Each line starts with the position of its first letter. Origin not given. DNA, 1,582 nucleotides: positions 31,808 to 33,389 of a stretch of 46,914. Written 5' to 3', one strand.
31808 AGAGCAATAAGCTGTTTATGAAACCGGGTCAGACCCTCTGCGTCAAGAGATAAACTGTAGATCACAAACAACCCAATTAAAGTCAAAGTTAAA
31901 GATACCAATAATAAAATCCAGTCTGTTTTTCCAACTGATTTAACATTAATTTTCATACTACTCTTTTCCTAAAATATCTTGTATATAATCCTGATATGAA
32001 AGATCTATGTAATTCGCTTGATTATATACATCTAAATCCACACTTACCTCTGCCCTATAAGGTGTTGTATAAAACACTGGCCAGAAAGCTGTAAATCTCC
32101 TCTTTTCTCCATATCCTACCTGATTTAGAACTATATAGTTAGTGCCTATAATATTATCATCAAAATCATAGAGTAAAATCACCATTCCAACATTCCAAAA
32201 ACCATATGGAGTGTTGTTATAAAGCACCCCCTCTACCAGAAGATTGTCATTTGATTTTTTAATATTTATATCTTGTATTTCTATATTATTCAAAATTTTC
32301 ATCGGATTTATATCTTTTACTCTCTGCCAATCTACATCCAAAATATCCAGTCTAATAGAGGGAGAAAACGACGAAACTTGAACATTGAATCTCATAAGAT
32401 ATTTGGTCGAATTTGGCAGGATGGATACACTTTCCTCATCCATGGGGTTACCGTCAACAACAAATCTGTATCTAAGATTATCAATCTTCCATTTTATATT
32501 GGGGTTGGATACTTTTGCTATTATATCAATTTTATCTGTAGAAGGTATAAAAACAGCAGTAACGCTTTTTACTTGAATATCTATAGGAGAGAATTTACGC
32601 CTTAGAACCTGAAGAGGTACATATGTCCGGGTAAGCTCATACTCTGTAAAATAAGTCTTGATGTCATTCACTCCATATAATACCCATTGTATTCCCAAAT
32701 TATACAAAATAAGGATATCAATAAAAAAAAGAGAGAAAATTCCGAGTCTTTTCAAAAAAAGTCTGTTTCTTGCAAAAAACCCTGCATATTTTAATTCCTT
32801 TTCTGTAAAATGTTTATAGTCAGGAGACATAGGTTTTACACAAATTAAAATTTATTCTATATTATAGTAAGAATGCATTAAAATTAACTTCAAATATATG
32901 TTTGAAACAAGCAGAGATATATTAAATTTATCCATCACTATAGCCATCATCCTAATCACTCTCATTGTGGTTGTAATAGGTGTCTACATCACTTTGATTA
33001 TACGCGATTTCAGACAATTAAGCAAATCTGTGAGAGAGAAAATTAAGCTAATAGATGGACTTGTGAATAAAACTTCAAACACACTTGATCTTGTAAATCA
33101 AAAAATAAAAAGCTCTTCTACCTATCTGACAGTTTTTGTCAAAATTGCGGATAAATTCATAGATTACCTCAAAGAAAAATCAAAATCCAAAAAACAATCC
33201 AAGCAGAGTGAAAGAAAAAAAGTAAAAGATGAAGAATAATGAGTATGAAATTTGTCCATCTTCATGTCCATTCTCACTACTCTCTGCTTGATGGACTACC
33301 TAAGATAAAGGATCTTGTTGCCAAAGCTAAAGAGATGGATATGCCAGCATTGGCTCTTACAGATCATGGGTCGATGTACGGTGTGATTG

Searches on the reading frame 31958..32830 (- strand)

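Call 8: search_protein_families(library=pfam, proteins=[window:31958-32830:-])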
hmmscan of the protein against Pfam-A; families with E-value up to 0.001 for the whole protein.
window:31958-32830:- (290 aa): 0 families

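Call 30: search_protein_families(library=phrogs, proteins=[window:31958-32830:-], max_evalue=0.1)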
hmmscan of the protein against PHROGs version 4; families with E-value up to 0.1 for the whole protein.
window:31958-32830:- (290 aa): 1 family
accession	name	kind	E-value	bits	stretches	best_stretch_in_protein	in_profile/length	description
phrog_14275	-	unknown function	0.0053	17.4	1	182-248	90-157/178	-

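Call 72: search_protein_families(library=ncbifam, proteins=[window:31958-32830:-], max_evalue=0.1)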
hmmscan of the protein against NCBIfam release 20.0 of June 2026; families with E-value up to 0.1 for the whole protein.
window:31958-32830:- (290 aa): 1 family
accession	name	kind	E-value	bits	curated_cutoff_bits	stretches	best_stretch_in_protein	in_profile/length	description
NF038353.1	FxLYD_dom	domain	2.1e-05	24.3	23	1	198-265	5-66/71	FxLYD domain-containing protein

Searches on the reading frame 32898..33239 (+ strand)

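Call 8: search_protein_families(library=pfam, proteins=[window:32898-33239:+])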
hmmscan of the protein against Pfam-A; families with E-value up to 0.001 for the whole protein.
window:32898-33239:+ (113 aa): 0 families

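Call 30: search_protein_families(library=phrogs, proteins=[window:32898-33239:+], max_evalue=0.1)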
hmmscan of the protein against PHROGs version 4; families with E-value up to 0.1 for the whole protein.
window:32898-33239:+ (113 aa): 2 families
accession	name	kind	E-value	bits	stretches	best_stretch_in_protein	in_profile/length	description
phrog_3999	-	unknown function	0.011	16.9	1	18-112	12-103/107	-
phrog_1686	-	tail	0.055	12.2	1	32-93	315-378/1224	tail length tape measure protein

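Call 72: search_protein_families(library=ncbifam, proteins=[window:32898-33239:+], max_evalue=0.1)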
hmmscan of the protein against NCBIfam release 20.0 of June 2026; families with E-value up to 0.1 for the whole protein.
window:32898-33239:+ (113 aa): 3 families
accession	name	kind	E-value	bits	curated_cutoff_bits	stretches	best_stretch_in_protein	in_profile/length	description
NF058541.1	SusR_regulator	equivalog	0.00079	18.7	480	1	13-102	305-397/515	SusR family glycan utilization regulator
NF047991.1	RP671aFamTckup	equivalog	0.019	14.9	120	1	76-111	43-78/80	RP671a family tick cell line-upregulated protein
TIGR00841.1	bass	subfamily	0.053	12.7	326.3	1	10-56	155-203/321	bile acid:sodium symporter family transporter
